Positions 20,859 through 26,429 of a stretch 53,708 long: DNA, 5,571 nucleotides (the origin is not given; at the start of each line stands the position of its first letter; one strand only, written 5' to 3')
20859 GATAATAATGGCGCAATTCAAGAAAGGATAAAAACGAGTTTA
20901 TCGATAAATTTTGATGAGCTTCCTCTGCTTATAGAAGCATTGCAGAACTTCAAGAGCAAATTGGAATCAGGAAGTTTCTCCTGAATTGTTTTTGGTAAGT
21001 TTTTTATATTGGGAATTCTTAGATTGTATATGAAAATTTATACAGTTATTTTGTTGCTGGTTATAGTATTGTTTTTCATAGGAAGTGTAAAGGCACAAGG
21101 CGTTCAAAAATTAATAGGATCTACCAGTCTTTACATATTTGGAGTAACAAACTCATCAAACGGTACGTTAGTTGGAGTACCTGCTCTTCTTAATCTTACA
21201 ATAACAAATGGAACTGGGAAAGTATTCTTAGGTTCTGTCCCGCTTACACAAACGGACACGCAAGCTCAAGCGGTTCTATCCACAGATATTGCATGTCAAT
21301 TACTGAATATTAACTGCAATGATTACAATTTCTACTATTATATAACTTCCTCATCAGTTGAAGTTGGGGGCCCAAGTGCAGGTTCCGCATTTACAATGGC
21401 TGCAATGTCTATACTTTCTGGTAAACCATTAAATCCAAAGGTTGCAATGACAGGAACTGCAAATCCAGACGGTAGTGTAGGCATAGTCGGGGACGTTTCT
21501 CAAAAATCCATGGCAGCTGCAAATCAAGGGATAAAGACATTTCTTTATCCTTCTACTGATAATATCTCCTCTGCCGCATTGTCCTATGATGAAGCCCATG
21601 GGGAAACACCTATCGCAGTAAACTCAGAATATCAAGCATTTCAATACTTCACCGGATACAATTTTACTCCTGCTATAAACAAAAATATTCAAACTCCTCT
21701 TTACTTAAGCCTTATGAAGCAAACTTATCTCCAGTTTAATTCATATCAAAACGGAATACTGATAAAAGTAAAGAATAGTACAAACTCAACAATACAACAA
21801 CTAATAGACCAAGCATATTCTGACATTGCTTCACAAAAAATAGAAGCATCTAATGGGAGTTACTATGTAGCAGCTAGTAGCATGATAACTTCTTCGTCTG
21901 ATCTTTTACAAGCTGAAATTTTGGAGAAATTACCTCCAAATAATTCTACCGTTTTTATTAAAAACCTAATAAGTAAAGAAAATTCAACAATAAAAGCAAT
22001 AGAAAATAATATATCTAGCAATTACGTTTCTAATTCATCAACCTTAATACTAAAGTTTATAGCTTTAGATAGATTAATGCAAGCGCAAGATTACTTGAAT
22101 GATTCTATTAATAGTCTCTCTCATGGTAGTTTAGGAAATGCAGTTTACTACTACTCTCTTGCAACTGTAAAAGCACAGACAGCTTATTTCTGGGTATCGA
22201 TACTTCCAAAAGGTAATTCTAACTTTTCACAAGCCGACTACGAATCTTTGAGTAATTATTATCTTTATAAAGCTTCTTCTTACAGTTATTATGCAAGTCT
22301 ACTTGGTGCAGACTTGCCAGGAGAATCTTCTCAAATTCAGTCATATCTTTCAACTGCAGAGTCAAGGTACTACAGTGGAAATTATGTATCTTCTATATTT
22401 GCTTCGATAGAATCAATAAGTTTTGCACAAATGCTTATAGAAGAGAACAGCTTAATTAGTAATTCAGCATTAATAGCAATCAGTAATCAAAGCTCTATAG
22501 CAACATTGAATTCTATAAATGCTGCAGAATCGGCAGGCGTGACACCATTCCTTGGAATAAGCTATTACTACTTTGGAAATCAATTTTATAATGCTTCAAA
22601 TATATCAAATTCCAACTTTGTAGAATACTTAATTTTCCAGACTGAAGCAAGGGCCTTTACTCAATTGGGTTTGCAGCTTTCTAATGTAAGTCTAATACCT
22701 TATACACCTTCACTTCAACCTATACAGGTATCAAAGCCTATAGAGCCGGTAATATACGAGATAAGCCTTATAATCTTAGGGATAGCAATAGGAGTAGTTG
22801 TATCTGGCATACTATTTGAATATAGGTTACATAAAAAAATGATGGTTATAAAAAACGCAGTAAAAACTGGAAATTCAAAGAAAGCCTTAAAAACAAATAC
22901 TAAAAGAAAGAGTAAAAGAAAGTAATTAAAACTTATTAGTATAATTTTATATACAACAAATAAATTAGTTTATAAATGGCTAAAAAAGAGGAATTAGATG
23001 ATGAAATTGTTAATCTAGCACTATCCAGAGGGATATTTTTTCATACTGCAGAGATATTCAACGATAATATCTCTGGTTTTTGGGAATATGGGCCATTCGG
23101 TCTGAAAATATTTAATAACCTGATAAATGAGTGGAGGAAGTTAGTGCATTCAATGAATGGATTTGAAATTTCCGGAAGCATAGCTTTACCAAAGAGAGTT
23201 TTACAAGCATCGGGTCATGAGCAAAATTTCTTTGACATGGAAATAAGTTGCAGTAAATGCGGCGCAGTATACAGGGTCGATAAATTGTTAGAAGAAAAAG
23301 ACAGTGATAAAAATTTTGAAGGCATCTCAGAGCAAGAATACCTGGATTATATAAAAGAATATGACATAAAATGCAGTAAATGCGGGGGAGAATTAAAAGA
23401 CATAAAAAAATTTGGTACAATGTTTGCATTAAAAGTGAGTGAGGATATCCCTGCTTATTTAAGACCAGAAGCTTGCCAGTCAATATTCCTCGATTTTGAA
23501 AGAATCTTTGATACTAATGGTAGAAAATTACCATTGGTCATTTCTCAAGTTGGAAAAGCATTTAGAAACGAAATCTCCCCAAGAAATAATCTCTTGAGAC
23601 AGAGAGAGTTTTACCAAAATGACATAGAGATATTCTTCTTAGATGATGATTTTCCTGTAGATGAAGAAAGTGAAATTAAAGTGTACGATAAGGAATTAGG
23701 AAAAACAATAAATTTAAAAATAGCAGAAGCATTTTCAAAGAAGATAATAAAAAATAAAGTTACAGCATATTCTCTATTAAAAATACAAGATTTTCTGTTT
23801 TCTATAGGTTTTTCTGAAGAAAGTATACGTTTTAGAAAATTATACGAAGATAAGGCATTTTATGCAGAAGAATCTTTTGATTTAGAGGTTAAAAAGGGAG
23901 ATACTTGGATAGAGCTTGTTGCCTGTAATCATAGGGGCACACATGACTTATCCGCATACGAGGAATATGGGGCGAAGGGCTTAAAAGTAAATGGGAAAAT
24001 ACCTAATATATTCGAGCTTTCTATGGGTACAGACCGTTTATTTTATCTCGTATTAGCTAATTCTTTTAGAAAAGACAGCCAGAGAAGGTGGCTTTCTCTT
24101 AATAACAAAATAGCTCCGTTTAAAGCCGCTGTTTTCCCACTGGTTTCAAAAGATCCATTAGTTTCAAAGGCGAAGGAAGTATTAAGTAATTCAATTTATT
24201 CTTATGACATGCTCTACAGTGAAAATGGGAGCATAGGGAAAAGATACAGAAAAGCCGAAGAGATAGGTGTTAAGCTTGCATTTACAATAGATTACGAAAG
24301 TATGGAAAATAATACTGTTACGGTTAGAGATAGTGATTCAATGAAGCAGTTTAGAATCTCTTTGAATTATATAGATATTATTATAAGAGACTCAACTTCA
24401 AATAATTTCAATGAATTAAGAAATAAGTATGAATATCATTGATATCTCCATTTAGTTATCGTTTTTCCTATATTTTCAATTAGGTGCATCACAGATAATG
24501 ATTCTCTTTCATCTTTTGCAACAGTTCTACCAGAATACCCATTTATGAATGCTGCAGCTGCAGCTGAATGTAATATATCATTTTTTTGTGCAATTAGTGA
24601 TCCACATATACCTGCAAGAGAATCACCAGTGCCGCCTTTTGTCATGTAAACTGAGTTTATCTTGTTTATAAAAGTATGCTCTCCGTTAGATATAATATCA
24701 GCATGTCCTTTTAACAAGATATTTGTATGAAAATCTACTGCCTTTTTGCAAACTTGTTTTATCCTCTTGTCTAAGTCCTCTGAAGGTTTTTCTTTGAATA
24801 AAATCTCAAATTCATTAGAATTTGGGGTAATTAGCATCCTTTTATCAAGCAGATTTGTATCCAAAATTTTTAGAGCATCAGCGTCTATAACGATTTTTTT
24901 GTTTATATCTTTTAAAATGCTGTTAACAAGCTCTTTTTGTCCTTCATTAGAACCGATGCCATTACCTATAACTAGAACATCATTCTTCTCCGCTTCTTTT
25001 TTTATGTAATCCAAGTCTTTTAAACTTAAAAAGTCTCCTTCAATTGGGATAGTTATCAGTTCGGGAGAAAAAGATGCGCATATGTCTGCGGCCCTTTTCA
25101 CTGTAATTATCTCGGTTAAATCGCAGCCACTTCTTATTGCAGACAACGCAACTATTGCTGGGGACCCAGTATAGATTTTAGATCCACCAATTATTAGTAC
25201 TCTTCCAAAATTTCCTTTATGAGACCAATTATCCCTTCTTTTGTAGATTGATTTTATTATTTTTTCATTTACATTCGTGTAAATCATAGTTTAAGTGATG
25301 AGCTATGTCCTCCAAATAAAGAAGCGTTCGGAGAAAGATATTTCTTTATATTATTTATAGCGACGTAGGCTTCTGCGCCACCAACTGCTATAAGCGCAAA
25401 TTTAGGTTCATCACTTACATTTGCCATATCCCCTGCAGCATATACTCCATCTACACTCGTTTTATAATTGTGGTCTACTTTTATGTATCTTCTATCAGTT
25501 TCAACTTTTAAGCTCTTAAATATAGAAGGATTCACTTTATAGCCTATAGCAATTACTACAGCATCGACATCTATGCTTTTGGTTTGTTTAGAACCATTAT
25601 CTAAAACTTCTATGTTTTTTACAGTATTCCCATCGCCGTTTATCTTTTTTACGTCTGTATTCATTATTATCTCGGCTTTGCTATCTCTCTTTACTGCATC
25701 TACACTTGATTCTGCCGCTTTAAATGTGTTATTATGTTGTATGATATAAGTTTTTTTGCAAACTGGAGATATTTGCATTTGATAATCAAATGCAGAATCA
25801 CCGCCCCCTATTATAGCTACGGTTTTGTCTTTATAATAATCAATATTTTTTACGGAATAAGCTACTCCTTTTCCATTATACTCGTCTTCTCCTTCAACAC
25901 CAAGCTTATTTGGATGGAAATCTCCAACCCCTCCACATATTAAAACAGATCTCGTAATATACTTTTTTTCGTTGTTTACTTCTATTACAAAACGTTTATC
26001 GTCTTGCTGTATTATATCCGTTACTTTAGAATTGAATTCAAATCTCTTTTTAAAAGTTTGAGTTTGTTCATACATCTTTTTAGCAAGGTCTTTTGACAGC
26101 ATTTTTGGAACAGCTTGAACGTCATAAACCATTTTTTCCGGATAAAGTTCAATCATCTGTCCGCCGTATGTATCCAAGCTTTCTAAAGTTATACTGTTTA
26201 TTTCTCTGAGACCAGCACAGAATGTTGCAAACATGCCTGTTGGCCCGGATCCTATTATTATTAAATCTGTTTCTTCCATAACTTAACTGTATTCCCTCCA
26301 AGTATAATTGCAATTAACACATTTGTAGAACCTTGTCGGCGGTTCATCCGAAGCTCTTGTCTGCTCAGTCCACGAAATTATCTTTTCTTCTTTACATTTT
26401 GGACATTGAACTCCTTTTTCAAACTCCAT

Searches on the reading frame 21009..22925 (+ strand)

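Call 7: search_protein_families(library=pfam, proteins=[window:21009-22925:+], max_evalue=0.001)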
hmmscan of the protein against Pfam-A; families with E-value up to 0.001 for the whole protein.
window:21009-22925:+ (638 aa): 1 family
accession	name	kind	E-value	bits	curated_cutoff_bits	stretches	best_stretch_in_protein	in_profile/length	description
PF05362.19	Lon_C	-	1.3e-11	44.9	21.1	1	110-184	98-172/205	Lon protease (S16) C-terminal proteolytic domain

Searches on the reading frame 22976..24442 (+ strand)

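Call 7: search_protein_families(library=pfam, proteins=[window:22976-24442:+], max_evalue=0.001)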
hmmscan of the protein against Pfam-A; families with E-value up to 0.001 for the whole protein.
window:22976-24442:+ (488 aa): 3 families
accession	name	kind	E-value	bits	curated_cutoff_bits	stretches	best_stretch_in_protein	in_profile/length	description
PF03129.25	HGTP_anticodon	-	2.7e-14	53.5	21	1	384-464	2-85/94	Anticodon binding domain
PF00587.30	tRNA-synt_2b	-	2e-11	44.7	29.3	1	160-362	11-178/179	tRNA synthetase class II core domain (G, H, P, S and T)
PF13717.11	Zn_ribbon_4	-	0.00021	21.6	30.3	0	88-103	1-16/36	zinc-ribbon domain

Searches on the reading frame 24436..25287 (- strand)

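Call 20: search_protein_families(library=pfam, proteins=[window:24436-25287:-], max_evalue=0.01)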
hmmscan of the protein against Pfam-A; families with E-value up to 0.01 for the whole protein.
window:24436-25287:- (283 aa): 3 families
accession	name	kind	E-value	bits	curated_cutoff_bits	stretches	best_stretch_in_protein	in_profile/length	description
PF01256.23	Carb_kinase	-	4.3e-47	161.1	27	1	30-273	1-240/242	NAD(P)H-hydrate dehydratase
PF08543.17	Phos_pyr_kin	-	2.5e-08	34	27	1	131-246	101-226/246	Phosphomethylpyrimidine kinase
PF02110.20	HK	-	5e-06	26.5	27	1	175-271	140-239/247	Hydroxyethylthiazole kinase family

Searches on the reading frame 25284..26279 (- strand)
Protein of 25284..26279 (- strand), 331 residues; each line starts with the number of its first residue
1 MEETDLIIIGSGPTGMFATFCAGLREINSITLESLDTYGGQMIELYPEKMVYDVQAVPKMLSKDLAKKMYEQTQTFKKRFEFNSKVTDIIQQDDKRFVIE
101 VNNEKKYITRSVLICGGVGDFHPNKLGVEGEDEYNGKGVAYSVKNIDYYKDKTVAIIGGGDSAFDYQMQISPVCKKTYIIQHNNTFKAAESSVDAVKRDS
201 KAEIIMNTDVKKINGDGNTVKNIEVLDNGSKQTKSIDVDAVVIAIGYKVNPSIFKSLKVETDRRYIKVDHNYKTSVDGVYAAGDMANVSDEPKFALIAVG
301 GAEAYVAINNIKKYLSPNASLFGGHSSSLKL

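Call 20: search_protein_families(library=pfam, proteins=[window:25284-26279:-], max_evalue=0.01)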
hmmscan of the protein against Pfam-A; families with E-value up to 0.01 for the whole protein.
window:25284-26279:- (331 aa): 7 families
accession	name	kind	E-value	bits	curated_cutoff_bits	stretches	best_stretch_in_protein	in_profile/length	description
PF07992.20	Pyr_redox_2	-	5.5e-36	124.9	26.1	1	5-299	2-288/291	Pyridine nucleotide-disulphide oxidoreductase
PF13738.12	Pyr_redox_3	-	4.1e-21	76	30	1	7-283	1-305/305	Pyridine nucleotide-disulphide oxidoreductase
PF13434.12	Lys_Orn_oxgnase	-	8.4e-10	38.7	21.3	2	74-171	106-208/339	L-lysine 6-monooxygenase/L-ornithine 5-monooxygenase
PF03486.20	HI0933_like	-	8.3e-08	32.4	50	0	61-117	107-164/244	HI0933-like protein Rossmann domain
PF00070.33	Pyr_redox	-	2.1e-06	28.6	22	1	154-225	2-79/82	Pyridine nucleotide-disulphide oxidoreductase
PF01266.30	DAO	-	0.00014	22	27.9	0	199-255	161-211/353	FAD dependent oxidoreductase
PF12831.13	FAD_oxidored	-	0.007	16.1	27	0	5-75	1-74/416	FAD dependent oxidoreductase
